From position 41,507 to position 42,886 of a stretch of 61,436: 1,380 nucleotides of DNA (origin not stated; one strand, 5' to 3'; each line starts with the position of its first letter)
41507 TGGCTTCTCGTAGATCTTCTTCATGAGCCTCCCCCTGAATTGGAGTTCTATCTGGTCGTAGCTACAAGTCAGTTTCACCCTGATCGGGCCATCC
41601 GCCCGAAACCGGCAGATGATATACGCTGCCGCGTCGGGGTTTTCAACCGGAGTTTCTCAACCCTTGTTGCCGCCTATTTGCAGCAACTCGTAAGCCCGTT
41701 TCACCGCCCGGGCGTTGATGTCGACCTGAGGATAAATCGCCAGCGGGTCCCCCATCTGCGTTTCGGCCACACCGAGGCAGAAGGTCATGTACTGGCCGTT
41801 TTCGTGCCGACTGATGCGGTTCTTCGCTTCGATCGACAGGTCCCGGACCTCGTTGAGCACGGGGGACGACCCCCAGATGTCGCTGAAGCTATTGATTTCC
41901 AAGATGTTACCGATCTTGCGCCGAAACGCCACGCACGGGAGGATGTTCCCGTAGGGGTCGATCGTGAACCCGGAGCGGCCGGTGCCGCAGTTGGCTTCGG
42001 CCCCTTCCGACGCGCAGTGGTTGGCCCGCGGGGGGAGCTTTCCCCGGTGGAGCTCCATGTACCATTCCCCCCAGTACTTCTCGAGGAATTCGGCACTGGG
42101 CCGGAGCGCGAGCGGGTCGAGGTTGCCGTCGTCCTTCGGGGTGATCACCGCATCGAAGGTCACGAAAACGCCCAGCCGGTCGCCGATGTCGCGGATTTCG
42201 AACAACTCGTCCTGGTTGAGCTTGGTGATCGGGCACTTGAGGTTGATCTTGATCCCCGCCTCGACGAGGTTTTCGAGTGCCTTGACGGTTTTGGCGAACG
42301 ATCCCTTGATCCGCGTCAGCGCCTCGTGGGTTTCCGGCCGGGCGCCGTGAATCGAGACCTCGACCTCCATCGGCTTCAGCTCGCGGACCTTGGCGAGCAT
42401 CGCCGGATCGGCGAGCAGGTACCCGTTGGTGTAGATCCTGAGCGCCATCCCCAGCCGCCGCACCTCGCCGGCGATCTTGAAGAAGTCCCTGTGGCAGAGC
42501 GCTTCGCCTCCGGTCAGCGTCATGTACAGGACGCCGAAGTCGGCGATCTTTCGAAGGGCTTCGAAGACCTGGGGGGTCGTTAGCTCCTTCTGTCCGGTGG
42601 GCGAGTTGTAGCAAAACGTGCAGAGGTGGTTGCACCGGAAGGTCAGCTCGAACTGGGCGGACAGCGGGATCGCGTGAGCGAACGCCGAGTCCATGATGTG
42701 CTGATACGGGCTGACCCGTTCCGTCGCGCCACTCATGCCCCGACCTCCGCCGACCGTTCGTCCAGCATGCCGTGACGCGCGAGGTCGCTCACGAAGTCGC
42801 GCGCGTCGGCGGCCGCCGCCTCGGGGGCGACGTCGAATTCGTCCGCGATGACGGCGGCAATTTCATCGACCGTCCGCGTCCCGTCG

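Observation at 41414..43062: Compact radical-SAM RiPP cassette with an unannotated 38-aa precursor (PqqD-like, rSAM, peptide)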

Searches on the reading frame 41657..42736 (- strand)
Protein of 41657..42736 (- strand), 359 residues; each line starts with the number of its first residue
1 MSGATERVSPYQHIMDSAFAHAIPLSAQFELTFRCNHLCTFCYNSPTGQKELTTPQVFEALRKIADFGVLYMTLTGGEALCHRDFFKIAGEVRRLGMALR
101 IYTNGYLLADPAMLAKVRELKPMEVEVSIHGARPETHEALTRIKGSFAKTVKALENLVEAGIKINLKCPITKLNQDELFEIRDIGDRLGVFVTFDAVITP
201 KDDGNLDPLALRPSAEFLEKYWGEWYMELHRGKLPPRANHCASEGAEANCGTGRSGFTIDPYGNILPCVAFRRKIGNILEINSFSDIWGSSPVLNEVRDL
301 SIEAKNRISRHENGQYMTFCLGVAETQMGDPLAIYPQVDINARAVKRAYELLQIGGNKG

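Call 3: search_protein_families(library=ncbifam, proteins=[window:41657-42736:-], max_evalue=1)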
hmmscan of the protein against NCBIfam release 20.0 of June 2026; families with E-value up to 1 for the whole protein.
window:41657-42736:- (359 aa): 69 families (the best 25 are shown)
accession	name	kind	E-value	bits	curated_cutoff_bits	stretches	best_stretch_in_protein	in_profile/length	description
NF045574.1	sacti_mat_StsB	exception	1.7e-29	103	625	1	29-304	100-375/466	StsB family radical SAM/SPASM domain sactipeptide maturase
TIGR04303.1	GeoRSP_rSAM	equivalog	3.2e-28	99.2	400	2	24-187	4-166/325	GeoRSP system radical SAM/SPASM protein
TIGR03962.1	mycofact_rSAM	equivalog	4e-28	98.6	265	1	23-304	10-298/339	mycofactocin radical SAM maturase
TIGR04051.1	rSAM_NirJ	equivalog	1.4e-26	93.3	515.45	2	29-185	6-163/354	heme d1 biosynthesis radical SAM protein NirJ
TIGR04545.1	rSAM_ahbD_hemeb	equivalog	2.9e-26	92.7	500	2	29-193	4-170/339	heme b synthase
TIGR04055.1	rSAM_NirJ2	equivalog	4.2e-26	92.3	500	2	30-191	5-167/326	putative heme d1 biosynthesis radical SAM protein NirJ2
TIGR04250.1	SCM_rSAM_ScmE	equivalog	5.8e-24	84.7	400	2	24-182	2-162/358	SynChlorMet cassette radical SAM/SPASM protein ScmE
TIGR04251.1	SCM_rSAM_ScmF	equivalog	5.7e-23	81.9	400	1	28-195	7-180/353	SynChlorMet cassette radical SAM/SPASM protein ScmF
TIGR03977.1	rSAM_pair_HxsC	equivalog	7.7e-22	77.5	267.9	1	28-193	28-198/292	His-Xaa-Ser system radical SAM maturase HxsC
TIGR04340.1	rSAM_ACGX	hypoth_equivalog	1.5e-21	77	400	2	26-188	4-172/341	radical SAM/SPASM domain protein, ACGX system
TIGR04403.1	rSAM_skfB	equivalog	2.5e-21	76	300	1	21-184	100-263/402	sporulation killing factor system radical SAM maturase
TIGR04053.2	TIGR04053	equivalog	3.6e-21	75.8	395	1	23-190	6-178/366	TIGR04053 family radical SAM/SPASM domain-containing protein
NF012164.0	AlbA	equivalog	4.7e-21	74.7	850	2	20-185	108-272/442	subtilosin maturase AlbA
TIGR02109.1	PQQ_syn_pqqE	equivalog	5.8e-21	74.8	381.35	2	22-188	4-172/358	pyrroloquinoline quinone biosynthesis protein PqqE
TIGR04546.1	rSAM_ahbC_deAc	equivalog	3e-20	72.4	650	1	29-184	43-199/390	12,18-didecarboxysiroheme deacetylase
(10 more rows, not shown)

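Call 4: search_protein_families(library=pfam, proteins=[window:41657-42736:-], max_evalue=1)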
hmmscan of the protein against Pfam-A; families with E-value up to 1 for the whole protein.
window:41657-42736:- (359 aa): 4 families
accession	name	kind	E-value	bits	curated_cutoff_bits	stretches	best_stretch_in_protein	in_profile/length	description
PF04055.27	Radical_SAM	-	4.2e-23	82.8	29.5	1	30-164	2-144/166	Radical SAM superfamily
PF13186.11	SPASM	-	1e-06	29.4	21.5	1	250-301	1-53/67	Iron-sulfur cluster-binding domain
PF13353.11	Fer4_12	-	0.0022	18.7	22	1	35-114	15-100/137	4Fe-4S single cluster domain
PF19238.5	Radical_SAM_2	-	0.013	15.6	26.7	1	118-168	73-122/151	Radical SAM-like domain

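Call 5: find_homologous_proteins(query=window:41657-42736:-, max_evalue=1e-20)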
Query window:41657-42736:- (359 aa): 496 proteins with E <= 1e-20 among 3809 candidates; the best 120 are listed.
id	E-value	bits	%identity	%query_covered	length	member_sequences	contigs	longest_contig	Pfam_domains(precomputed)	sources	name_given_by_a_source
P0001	2.6e-244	828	100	100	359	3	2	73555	PF13186.12,PF04055.28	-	-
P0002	7.7e-229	777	92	100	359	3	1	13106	PF13186.12,PF04055.28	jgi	jgi:MoaA/NifB/PqqE/SkfB family radical SAM enzyme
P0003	3.1e-218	742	87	100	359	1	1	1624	PF13186.12,PF04055.28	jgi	jgi:AdoMet-dependent heme synthase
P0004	2.3e-200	683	80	99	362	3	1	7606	PF13186.12,PF04055.28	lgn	-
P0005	2.7e-199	680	81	97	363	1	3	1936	PF04055.28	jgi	-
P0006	2.3e-197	673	79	100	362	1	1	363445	PF13186.12,PF04055.28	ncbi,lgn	-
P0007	3.0e-195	666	78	97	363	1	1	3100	PF04055.28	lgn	-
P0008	3.8e-194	663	76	100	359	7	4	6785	PF13186.12,PF04055.28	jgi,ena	jgi:MoaA/NifB/PqqE/SkfB family radical SAM enzyme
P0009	7.1e-194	662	78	99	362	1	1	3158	PF13186.12,PF04055.28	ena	-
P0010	3.6e-192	656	78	97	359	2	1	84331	PF04055.28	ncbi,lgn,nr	ncbi:MAG TPA: radical SAM protein [Candidatus Polarisedimenticolaceae bacterium]|nr:radical SAM prot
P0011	5.5e-192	656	77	99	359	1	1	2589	PF04055.28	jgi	jgi:MoaA/NifB/PqqE/SkfB family radical SAM enzyme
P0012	1.3e-191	654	76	97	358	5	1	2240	PF04055.28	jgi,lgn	jgi:MoaA/NifB/PqqE/SkfB family radical SAM enzyme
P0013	3.9e-191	653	76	99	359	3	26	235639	PF04055.28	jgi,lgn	jgi:MoaA/NifB/PqqE/SkfB family radical SAM enzyme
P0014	1.0e-190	651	76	99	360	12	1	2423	PF13186.12,PF04055.28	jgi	jgi:MoaA/NifB/PqqE/SkfB family radical SAM enzyme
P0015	3.6e-189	646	77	97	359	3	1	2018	PF04055.28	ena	-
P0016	4.1e-189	646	74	99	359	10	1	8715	PF13186.12,PF04055.28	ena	-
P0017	2.9e-188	643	75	99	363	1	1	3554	PF04055.28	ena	-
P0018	3.8e-188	643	75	99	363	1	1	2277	PF04055.28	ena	-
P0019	4.6e-188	643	74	99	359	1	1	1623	PF04055.28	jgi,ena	-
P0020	9.6e-188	642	75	99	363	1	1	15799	PF04055.28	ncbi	-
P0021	1.3e-187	641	76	97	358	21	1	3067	PF04055.28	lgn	-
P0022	1.5e-187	641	73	100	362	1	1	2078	PF13186.12,PF04055.28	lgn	-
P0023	1.6e-187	641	76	97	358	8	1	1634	PF04055.28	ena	-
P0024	2.0e-187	640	73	97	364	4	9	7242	PF13186.12,PF04055.28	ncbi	-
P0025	4.4e-187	639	74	97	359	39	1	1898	PF04055.28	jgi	jgi:MoaA/NifB/PqqE/SkfB family radical SAM enzyme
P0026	9.4e-187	638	74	99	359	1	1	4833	PF13186.12,PF04055.28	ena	-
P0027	1.3e-186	638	77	94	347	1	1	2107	PF04055.28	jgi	jgi:MoaA/NifB/PqqE/SkfB family radical SAM enzyme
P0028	3.4e-186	636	75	97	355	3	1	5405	PF13186.12,PF04055.28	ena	-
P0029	4.9e-186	636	74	97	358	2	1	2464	PF04055.28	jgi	jgi:mycofactocin biosynthetic radical S-adenosylmethionine protein MftC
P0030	7.3e-186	635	74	97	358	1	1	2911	PF04055.28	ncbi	-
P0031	7.7e-186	635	75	96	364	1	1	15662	PF04055.28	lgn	-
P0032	1.0e-185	635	74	97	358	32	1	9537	PF04055.28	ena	-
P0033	1.1e-185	635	74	99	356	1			PF04055.28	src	-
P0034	1.5e-185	634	74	99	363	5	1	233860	PF04055.28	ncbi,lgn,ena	-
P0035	1.9e-185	634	75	97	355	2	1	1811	PF13186.12,PF04055.28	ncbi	-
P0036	4.6e-185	633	73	100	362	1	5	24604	PF04055.28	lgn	-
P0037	4.6e-185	633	75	99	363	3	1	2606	PF04055.28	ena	-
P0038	5.0e-185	633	74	97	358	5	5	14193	PF04055.28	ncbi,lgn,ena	-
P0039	5.8e-185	632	73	99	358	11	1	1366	PF04055.28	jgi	jgi:MoaA/NifB/PqqE/SkfB family radical SAM enzyme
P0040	7.2e-185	632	72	99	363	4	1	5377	PF04055.28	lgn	-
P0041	9.4e-185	632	74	97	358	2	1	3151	PF04055.28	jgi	jgi:MoaA/NifB/PqqE/SkfB family radical SAM enzyme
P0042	1.4e-184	631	72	100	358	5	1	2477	PF04055.28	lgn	-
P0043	2.4e-184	630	74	99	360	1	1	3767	PF04055.28,PF13353.12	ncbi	-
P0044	4.8e-184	629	74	97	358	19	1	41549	PF04055.28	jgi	jgi:MoaA/NifB/PqqE/SkfB family radical SAM enzyme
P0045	7.2e-184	629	73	97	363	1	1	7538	PF13186.12,PF04055.28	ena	-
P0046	7.4e-184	629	72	99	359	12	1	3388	PF04055.28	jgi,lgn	jgi:AdoMet-dependent heme synthase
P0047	1.1e-183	628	73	99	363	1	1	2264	PF04055.28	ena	-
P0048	1.8e-183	628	74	98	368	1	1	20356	PF13186.12,PF04055.28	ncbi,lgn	-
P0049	2.2e-183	627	74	97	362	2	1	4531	PF13186.12,PF04055.28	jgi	-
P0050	4.4e-183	626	75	99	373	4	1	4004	PF13186.12,PF04055.28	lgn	-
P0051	5.8e-183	626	75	99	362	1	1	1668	PF13186.12,PF04055.28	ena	-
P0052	6.1e-183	626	73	97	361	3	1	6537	PF13186.12,PF04055.28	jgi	jgi:MoaA/NifB/PqqE/SkfB family radical SAM enzyme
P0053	8.9e-183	625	71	100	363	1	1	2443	PF13186.12,PF04055.28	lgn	-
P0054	1.1e-182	625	71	99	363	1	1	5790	PF13186.12,PF04055.28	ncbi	-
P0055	1.7e-182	624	72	99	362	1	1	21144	PF04055.28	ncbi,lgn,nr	ncbi:MAG: radical SAM protein [Acidobacteriia bacterium]|nr:radical SAM protein [Terriglobia bacteri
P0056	1.7e-182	624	74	99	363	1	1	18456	PF04055.28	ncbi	-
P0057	2.1e-182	624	72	98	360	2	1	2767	PF13186.12,PF04055.28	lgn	-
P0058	2.1e-182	624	72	99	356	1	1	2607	PF04055.28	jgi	jgi:MoaA/NifB/PqqE/SkfB family radical SAM enzyme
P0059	2.6e-182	624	73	99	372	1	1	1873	PF04055.28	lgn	-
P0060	4.3e-182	623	72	99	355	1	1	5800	PF04055.28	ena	-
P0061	4.6e-182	623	74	100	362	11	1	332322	PF13186.12,PF04055.28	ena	-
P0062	6.5e-182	622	74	99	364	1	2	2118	PF04055.28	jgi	jgi:MoaA/NifB/PqqE/SkfB family radical SAM enzyme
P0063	6.7e-182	622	73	97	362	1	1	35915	PF13186.12,PF04055.28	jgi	jgi:MoaA/NifB/PqqE/SkfB family radical SAM enzyme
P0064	1.6e-181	621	72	97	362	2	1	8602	PF04055.28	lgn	-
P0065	1.7e-181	621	71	100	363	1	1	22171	PF13186.12,PF04055.28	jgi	jgi:MoaA/NifB/PqqE/SkfB family radical SAM enzyme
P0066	2.9e-181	620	71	99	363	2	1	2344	PF04055.28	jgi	jgi:MoaA/NifB/PqqE/SkfB family radical SAM enzyme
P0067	4.4e-181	620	73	97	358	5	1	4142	PF04055.28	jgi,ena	-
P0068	4.7e-181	620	75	98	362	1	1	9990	PF04055.28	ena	-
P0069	1.8e-180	618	72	99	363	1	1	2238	PF13186.12,PF04055.28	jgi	-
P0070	4.1e-180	616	73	98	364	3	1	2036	PF13186.12,PF04055.28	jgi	jgi:MoaA/NifB/PqqE/SkfB family radical SAM enzyme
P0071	5.1e-180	616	71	99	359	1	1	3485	PF04055.28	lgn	-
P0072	9.2e-180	615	71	98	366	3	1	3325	PF04055.28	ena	-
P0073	1.1e-179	615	74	97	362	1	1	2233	PF04055.28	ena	-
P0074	1.5e-179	615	75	96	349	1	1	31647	PF13186.12,PF04055.28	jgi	jgi:MoaA/NifB/PqqE/SkfB family radical SAM enzyme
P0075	2.3e-179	614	71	97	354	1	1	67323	PF04055.28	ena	-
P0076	4.5e-179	613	71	97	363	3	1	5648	PF04055.28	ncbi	-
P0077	7.1e-179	612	71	99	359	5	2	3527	PF04055.28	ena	-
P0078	8.0e-179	612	70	98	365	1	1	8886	PF04055.28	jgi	jgi:MoaA/NifB/PqqE/SkfB family radical SAM enzyme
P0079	9.1e-179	612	70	99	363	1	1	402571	PF04055.28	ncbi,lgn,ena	-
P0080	9.7e-179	612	70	99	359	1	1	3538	PF04055.28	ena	-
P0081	1.2e-178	612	70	100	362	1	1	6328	PF04055.28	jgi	jgi:MoaA/NifB/PqqE/SkfB family radical SAM enzyme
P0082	1.9e-178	611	72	98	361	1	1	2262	PF13186.12,PF04055.28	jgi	jgi:radical SAM protein with 4Fe4S-binding SPASM domain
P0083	3.7e-178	610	71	98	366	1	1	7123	PF13186.12,PF04055.28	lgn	-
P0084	3.9e-178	610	70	98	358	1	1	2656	PF13186.12,PF04055.28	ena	-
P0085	6.0e-178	609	72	97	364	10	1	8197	PF04055.28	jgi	jgi:MoaA/NifB/PqqE/SkfB family radical SAM enzyme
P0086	7.1e-178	609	69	99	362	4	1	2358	PF04055.28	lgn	-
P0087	7.3e-178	609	72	99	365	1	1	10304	PF04055.28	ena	-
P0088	9.7e-178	609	75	94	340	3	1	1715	PF04055.28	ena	-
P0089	1.2e-177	608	72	97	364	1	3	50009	PF13186.12,PF04055.28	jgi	jgi:MoaA/NifB/PqqE/SkfB family radical SAM enzyme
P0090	1.7e-177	608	71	99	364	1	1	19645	PF04055.28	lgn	-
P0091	2.0e-177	608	72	99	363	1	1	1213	PF04055.28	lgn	-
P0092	2.2e-177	608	70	100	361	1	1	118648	PF04055.28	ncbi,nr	ncbi:MAG: radical SAM protein [bacterium]|nr:radical SAM protein [bacterium]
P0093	2.3e-177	607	71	99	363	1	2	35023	PF04055.28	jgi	-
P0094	2.4e-177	607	71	97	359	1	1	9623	PF04055.28,PF13353.12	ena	-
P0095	4.0e-177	607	69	97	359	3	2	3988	PF13186.12,PF04055.28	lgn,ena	-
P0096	4.2e-177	607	71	98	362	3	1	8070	PF13186.12,PF04055.28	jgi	-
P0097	5.4e-177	606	72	99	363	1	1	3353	PF04055.28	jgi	jgi:MoaA/NifB/PqqE/SkfB family radical SAM enzyme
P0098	7.6e-177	606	72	97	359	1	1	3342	PF04055.28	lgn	-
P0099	1.2e-176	605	72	97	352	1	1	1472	PF04055.28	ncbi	-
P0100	1.5e-176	605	69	99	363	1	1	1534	PF04055.28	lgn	-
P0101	1.6e-176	605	69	98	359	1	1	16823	PF04055.28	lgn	-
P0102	1.7e-176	605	73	97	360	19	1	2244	PF13186.12,PF04055.28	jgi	-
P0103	2.4e-176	604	69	99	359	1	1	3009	PF04055.28,PF13353.12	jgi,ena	-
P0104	2.5e-176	604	71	97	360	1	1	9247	PF13186.12,PF04055.28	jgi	jgi:MoaA/NifB/PqqE/SkfB family radical SAM enzyme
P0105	3.1e-176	604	72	98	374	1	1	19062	PF13186.12,PF04055.28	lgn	-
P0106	3.2e-176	604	70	98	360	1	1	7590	PF04055.28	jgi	jgi:MoaA/NifB/PqqE/SkfB family radical SAM enzyme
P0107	3.6e-176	603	70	99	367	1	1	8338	PF04055.28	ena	-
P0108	4.2e-176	603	71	97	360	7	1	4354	PF13186.12,PF04055.28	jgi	jgi:MoaA/NifB/PqqE/SkfB family radical SAM enzyme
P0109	4.3e-175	600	72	97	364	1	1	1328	PF04055.28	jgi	jgi:MoaA/NifB/PqqE/SkfB family radical SAM enzyme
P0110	8.1e-175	599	71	99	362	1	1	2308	PF13186.12,PF04055.28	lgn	-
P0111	8.9e-175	599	71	97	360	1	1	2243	PF04055.28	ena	-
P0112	9.5e-175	599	71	97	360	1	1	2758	PF13186.12,PF04055.28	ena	-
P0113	1.0e-174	599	69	98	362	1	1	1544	PF04055.28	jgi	jgi:MoaA/NifB/PqqE/SkfB family radical SAM enzyme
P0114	1.4e-174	598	68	99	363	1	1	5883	PF13186.12,PF04055.28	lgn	-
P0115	1.9e-174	598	71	98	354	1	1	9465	PF04055.28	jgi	-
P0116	1.9e-174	598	70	100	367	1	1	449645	PF04055.28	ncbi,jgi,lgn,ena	-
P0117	2.6e-174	597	71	98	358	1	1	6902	PF13186.12,PF04055.28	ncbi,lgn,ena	-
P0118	3.5e-174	597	69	99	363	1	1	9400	PF04055.28,PF13353.12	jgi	jgi:radical SAM protein with 4Fe4S-binding SPASM domain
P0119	4.3e-174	597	69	99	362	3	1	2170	PF04055.28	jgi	jgi:MoaA/NifB/PqqE/SkfB family radical SAM enzyme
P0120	7.3e-174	596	67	99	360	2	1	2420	PF04055.28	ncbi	-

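Call 6: find_related_loci(query=window:41657-42736:-, collection=genome_contigs, flank=4000)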
Query window:41657-42736:- (359 aa) in genome_contigs; peptide patterns used: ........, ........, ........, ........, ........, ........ (x = any residue, [..] = any of these).
112 stretches matched a pattern; 1 encode a relative of the query (tblastn E <= 1e-3); 1 distinct loci.
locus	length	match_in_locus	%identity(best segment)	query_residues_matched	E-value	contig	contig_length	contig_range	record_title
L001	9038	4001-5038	71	9-354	0e+0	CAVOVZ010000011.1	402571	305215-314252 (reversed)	MAG: Terriglobia bacterium isolate MFD00032.bin.1.110 genome assembly, contig: contig_23575, whole genome shotgun sequen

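Call 8: find_encoding_contigs(protein=P0006, flank=6000, max_places=2)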
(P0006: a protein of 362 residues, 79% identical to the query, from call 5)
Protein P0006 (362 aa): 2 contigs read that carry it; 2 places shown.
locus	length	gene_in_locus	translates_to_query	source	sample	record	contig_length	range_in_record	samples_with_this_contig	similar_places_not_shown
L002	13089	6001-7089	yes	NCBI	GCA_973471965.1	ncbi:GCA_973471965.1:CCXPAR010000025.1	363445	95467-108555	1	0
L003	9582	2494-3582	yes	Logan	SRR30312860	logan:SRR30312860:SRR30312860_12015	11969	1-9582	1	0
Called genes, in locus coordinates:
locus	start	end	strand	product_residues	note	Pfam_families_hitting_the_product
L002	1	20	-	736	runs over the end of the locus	-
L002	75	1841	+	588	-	PF01541:GIY-YIG, PF27096:UvrC_M, PF02151:UVR (weak), PF22920:UvrC_RNaseH, PF08459:UvrC_RNaseH_dom, PF14520:HHH_5 (weak)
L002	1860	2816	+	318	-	PF02129:Peptidase_S15 (weak), PF12146:Hydrolase_4, PF12697:Abhydrolase_6 (weak), PF00561:Abhydrolase_1 (weak)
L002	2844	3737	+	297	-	PF00348:polyprenyl_synt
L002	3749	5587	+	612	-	-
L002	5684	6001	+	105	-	PF05402:PqqD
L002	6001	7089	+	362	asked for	PF04055:Radical_SAM, PF13186:SPASM (weak)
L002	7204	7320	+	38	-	-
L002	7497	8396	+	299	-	PF13231:PMT_2 (faint)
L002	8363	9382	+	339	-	-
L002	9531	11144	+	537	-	-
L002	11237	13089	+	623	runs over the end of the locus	PF00884:Sulfatase, PF01663:Phosphodiest (weak), PF16347:SGSH_C, PF13428:TPR_14 (faint), PF13432:TPR_16 (weak), PF07719:TPR_2 (faint), PF13432:TPR_16 (weak), PF14559:TPR_19 (weak)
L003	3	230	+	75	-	?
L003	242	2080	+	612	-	-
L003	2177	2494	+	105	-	PF05402:PqqD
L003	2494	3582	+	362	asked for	PF04055:Radical_SAM, PF13186:SPASM (weak)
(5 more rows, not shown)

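Call 10: find_related_loci(query=window:41657-42736:-, collection=metagenome_contigs, flank=3000)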
Query window:41657-42736:- (359 aa) in metagenome_contigs; peptide patterns used: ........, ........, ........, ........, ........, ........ (x = any residue, [..] = any of these).
143 stretches matched a pattern; 10 encode a relative of the query (tblastn E <= 1e-3); 10 distinct loci.
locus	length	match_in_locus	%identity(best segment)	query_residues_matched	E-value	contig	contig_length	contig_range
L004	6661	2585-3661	75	1-359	0e+0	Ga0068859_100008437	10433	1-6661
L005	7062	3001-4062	74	1-354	0e+0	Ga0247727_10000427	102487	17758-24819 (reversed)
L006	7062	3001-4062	75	1-354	0e+0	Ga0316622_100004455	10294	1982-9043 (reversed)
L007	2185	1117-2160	73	7-354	0e+0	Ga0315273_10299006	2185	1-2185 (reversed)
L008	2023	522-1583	73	1-354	0e+0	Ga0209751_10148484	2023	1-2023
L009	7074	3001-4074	70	2-359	0e+0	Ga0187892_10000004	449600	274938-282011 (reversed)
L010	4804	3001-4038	67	9-354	8e-175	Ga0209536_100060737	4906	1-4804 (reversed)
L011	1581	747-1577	82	8-284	4e-175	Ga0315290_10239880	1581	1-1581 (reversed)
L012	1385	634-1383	76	1-250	9e-150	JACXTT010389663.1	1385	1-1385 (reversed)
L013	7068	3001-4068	52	1-355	3e-100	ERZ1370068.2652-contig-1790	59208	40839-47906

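Call 19: find_encoding_contigs(protein=P0013, flank=10000, max_places=1)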
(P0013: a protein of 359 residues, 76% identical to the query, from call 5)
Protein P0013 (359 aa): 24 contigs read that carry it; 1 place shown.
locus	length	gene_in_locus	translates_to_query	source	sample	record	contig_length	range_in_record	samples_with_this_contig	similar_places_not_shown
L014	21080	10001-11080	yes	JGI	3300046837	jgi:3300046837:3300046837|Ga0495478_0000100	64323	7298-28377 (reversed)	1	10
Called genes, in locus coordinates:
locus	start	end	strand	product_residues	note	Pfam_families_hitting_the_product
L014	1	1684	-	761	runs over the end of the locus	PF01564:Spermine_synth (weak)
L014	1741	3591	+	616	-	PF01541:GIY-YIG, PF27096:UvrC_M, PF02151:UVR (weak), PF22920:UvrC_RNaseH, PF08459:UvrC_RNaseH_dom, PF00633:HHH (faint), PF12826:HHH_2 (weak), PF14520:HHH_5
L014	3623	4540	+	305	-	PF02129:Peptidase_S15 (weak), PF12146:Hydrolase_4, PF12697:Abhydrolase_6 (weak), PF00561:Abhydrolase_1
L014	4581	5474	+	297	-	PF00348:polyprenyl_synt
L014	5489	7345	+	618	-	-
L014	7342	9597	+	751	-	PF13432:TPR_16, PF23914:TPR_CcmH_CycH, PF00515:TPR_1 (weak), PF07719:TPR_2 (weak), PF13371:TPR_9 (weak), PF13414:TPR_11, PF13424:TPR_12 (weak), PF14559:TPR_19, +9 more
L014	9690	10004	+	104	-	PF05402:PqqD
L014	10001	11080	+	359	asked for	PF04055:Radical_SAM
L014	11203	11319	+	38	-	-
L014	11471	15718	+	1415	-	PF01364:Peptidase_C25, PF00041:fn3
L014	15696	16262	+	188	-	PF04542:Sigma70_r2, PF08281:Sigma70_r4_2, PF04545:Sigma70_r4 (weak)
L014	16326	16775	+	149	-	-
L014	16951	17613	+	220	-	-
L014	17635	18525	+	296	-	-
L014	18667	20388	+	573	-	PF00884:Sulfatase, PF13428:TPR_14 (faint)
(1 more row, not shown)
